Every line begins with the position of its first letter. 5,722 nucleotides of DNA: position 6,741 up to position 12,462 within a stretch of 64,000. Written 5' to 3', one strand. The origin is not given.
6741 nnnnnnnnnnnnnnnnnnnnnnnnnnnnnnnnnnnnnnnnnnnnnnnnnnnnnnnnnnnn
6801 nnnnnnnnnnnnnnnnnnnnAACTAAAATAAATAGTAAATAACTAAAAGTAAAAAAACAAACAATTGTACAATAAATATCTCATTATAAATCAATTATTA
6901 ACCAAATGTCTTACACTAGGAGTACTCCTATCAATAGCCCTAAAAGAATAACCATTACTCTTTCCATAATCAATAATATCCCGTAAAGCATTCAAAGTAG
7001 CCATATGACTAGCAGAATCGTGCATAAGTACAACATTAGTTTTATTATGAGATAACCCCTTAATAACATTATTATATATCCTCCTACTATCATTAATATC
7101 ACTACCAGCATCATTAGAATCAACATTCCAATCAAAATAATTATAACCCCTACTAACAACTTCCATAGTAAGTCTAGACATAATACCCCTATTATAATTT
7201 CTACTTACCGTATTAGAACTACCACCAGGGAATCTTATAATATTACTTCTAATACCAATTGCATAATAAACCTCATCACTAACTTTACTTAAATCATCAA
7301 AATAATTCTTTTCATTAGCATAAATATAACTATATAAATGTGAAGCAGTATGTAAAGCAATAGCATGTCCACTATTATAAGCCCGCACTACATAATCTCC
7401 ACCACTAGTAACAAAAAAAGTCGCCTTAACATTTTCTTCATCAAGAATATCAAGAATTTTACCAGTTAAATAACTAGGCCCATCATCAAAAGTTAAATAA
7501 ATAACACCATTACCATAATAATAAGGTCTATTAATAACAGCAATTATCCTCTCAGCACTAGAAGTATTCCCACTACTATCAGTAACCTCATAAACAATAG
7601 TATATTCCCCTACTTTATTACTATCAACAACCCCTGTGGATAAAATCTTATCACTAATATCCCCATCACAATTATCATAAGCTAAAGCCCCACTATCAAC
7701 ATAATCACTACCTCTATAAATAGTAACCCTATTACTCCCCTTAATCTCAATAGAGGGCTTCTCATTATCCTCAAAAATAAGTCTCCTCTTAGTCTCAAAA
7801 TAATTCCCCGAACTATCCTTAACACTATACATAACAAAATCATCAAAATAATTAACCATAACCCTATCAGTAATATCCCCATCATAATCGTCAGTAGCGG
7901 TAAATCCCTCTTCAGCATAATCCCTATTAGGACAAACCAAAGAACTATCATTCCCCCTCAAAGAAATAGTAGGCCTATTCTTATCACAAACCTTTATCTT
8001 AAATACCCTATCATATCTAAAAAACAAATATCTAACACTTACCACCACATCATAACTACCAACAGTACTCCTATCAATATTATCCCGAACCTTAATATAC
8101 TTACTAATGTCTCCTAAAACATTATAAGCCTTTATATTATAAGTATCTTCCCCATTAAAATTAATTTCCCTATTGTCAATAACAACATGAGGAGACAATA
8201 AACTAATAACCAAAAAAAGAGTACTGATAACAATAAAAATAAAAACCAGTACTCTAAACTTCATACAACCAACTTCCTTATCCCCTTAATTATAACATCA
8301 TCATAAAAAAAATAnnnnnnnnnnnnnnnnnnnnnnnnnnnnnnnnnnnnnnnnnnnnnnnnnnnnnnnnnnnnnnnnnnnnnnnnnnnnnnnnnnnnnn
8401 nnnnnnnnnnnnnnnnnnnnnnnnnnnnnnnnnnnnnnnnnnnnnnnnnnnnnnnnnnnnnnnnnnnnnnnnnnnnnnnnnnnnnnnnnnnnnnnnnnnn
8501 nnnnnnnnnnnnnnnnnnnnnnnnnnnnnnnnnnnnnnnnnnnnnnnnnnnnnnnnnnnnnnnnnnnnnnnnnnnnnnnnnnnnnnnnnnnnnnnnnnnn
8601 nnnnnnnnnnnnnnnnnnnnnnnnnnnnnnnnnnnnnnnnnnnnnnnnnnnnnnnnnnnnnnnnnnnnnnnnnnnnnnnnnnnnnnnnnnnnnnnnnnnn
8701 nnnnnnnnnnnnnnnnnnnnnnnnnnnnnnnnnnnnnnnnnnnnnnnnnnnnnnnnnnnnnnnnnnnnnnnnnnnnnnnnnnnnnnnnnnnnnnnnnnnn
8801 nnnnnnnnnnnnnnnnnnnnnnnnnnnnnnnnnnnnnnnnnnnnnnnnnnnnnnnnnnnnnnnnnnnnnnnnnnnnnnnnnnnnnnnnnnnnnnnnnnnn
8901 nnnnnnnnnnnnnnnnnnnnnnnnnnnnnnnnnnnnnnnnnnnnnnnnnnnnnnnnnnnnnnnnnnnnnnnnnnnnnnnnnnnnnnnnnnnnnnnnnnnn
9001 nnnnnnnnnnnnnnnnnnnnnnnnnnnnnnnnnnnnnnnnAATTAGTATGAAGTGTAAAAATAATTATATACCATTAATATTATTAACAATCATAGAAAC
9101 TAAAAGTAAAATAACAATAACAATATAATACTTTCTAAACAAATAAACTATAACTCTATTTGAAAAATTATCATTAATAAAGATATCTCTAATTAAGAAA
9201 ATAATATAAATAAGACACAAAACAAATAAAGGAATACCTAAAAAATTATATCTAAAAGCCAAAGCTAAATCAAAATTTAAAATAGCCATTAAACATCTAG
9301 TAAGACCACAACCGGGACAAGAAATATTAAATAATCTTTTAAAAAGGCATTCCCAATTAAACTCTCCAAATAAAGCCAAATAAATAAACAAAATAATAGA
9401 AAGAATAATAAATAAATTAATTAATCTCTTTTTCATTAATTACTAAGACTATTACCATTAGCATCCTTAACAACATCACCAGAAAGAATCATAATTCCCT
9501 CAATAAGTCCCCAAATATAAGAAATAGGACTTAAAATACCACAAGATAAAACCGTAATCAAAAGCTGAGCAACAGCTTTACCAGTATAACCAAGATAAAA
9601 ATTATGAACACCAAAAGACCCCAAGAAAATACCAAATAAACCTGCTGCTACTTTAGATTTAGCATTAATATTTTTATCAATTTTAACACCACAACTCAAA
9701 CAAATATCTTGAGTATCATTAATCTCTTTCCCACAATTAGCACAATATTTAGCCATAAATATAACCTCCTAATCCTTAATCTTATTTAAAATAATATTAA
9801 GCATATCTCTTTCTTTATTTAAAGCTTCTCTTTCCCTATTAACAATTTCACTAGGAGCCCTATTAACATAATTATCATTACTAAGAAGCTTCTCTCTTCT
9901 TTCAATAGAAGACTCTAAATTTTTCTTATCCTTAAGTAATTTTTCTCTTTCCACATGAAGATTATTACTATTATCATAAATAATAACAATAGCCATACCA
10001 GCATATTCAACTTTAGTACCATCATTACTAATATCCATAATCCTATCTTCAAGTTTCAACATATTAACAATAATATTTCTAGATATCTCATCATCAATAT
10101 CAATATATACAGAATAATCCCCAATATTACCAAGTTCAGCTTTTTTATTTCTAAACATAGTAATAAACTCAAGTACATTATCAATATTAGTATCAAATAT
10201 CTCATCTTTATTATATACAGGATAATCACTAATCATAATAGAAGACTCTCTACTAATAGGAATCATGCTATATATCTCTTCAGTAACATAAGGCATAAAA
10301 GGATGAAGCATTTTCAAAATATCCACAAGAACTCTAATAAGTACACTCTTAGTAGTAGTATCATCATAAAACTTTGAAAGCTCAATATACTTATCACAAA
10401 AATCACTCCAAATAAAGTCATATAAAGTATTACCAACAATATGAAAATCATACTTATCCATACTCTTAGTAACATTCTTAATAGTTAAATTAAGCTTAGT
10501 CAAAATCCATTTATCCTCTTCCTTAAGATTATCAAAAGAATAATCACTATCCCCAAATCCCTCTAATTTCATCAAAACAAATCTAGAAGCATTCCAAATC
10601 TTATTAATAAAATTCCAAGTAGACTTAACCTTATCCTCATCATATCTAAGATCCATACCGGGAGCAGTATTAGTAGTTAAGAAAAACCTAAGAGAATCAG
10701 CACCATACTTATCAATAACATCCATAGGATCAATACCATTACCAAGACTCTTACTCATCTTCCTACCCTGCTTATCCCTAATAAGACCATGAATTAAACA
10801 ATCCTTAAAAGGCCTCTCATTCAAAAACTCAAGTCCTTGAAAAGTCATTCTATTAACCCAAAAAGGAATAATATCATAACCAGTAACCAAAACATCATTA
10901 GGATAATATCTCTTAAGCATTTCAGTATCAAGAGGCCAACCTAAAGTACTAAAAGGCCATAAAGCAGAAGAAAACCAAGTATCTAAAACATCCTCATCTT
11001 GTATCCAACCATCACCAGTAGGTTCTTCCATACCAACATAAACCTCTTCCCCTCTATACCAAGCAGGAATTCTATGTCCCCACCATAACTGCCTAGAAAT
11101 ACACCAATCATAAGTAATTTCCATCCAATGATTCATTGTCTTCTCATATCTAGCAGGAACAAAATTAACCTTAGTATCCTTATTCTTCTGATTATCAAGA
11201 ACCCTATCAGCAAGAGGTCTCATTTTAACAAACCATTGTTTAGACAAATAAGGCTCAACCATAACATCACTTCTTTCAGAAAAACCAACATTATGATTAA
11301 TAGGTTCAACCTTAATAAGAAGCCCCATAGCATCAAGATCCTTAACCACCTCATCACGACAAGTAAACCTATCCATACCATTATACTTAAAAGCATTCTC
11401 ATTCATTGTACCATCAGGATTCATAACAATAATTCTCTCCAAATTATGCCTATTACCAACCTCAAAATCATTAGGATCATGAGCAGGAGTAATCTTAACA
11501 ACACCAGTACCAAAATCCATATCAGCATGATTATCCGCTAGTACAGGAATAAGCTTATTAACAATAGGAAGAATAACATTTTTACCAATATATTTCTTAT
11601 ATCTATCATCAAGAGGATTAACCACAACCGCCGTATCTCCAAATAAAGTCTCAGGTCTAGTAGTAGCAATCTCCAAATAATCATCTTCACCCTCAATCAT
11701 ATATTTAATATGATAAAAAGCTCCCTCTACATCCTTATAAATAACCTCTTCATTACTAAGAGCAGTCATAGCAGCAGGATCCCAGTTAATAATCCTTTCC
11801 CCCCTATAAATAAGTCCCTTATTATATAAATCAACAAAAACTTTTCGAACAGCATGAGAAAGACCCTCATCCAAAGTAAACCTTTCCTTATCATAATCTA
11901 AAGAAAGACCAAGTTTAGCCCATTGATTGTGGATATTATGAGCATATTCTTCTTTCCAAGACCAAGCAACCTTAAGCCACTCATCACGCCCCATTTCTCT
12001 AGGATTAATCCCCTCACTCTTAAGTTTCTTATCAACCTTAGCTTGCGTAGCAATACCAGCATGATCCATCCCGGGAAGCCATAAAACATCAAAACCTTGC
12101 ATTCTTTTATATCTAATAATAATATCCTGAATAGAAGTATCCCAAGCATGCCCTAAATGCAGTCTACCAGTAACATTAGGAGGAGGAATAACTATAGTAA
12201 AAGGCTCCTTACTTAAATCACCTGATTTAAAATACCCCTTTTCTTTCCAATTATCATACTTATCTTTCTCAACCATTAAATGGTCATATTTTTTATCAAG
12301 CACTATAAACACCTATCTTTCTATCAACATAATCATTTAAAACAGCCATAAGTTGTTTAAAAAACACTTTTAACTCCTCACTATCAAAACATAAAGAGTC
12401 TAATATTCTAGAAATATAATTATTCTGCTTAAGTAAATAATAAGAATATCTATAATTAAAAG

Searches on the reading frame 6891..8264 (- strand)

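Call 40: search_protein_families(library=ncbifam, max_evalue=1e-8, proteins=[window:6891-8264:-])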
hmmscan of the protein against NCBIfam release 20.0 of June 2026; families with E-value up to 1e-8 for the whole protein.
window:6891-8264:- (457 aa): 6 families
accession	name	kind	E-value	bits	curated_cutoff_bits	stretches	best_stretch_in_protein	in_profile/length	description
NF045822.1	PgAcgDacpgdA2_Bac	equivalog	9.8e-27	94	400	1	254-445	71-259/274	peptidoglycan-N-acetylglucosamine deacetylase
TIGR02764.1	spore_ybaN_pdaB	equivalog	1.1e-22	80.8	237.4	1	254-445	7-188/191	polysaccharide deacetylase family sporulation protein PdaB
TIGR02884.1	spore_pdaA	equivalog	3.5e-19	69.4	298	1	249-445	30-221/224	delta-lactam-biosynthetic de-N-acetylase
NF045820.1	PgAcgDacpgdA_Strep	equivalog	1.9e-13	50.1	800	1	253-444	268-444/463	peptidoglycan-N-acetylglucosamine deacetylase PgdA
NF045821.1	PgAcgDacpgdA1_Bac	equivalog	9.6e-12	44.3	400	1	252-443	87-270/282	peptidoglycan-N-acetylglucosamine deacetylase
TIGR04243.1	nodulat_NodB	equivalog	1.5e-10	41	240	1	255-417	4-157/197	chitooligosaccharide deacetylase NodB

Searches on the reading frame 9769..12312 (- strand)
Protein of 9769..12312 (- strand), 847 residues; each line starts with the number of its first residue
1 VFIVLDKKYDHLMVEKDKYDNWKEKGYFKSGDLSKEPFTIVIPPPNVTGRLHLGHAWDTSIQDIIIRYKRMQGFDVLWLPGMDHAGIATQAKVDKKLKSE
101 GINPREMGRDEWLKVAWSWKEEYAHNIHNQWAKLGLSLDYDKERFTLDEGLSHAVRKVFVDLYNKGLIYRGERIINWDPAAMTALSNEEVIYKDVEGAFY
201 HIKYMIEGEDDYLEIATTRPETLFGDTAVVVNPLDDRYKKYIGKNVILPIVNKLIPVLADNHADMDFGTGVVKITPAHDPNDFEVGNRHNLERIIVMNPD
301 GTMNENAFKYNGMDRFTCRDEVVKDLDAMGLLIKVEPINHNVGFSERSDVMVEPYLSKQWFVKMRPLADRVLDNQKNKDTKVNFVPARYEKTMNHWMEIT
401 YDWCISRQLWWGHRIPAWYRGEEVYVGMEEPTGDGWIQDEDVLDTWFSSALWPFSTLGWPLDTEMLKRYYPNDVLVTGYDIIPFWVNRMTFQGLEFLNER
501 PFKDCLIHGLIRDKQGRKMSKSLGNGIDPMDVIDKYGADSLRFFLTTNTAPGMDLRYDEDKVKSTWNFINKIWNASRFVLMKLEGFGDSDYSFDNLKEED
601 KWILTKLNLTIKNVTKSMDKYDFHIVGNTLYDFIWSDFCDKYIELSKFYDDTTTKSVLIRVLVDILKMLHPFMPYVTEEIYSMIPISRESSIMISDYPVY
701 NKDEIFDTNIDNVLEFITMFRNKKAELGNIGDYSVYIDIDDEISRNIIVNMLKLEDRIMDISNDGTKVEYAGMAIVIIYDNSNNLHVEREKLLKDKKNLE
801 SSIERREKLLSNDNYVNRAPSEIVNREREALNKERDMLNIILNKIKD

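Call 8: search_protein_families(library=ncbifam, proteins=[window:9769-12312:-])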
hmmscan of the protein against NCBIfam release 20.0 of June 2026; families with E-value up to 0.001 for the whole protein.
window:9769-12312:- (847 aa): 17 families
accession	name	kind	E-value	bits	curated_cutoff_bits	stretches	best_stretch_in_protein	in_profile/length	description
NF004349.1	PRK05729.1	equivalog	0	1097.4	704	1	7-841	2-856/860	valine--tRNA ligase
TIGR00422.1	valS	equivalog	0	1033.1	612.1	1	6-831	2-862/863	valine--tRNA ligase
NF011492.0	PRK14900.1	equivalog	4.9e-254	845.8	1783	1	5-833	9-878/1044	valine--tRNA ligase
NF009687.0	PRK13208.1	equivalog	6e-179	596.9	738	1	5-726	6-747/801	valine--tRNA ligase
TIGR00392.1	ileS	equivalog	1.3e-121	407.4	621.4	3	434-722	527-831/861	isoleucine--tRNA ligase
NF000540.1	alt_ValS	exception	1.7e-104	350.5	900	2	16-420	11-449/827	valine--tRNA ligase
NF008957.0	PRK12300.1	subfamily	7.8e-67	226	677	3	468-819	576-914/946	leucine--tRNA ligase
NF000258.1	MupB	exception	1e-60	205.7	1900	3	433-785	503-856/1033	mupirocin-resistant isoleucine--tRNA ligase MupB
TIGR00396.1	leuS_bact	equivalog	4.4e-60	203.7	548.4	3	9-197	1-172/843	leucine--tRNA ligase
TIGR00395.1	leuS_arch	equivalog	1.7e-58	198.4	648.5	4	14-234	3-233/938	leucine--tRNA ligase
NF040702.1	ileS_w_GNAT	exception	1.6e-56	191.6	1999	3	435-655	700-918/1100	isoleucine--tRNA ligase, N-acetyltransferase domain-containing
NF000257.1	MupA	exception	8.9e-55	185.9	1900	3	439-716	505-790/1024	mupirocin-resistant isoleucine--tRNA ligase MupA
TIGR00398.1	metG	equivalog_domain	5.7e-40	137.5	336.35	2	356-691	180-508/530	methionine--tRNA ligase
NF008900.0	PRK12267.1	equivalog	1.4e-34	119.6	598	2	357-689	158-481/648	methionine--tRNA ligase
NF001100.0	PRK00133.1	equivalog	5.5e-23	81.4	587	2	357-687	187-505/676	methionine--tRNA ligase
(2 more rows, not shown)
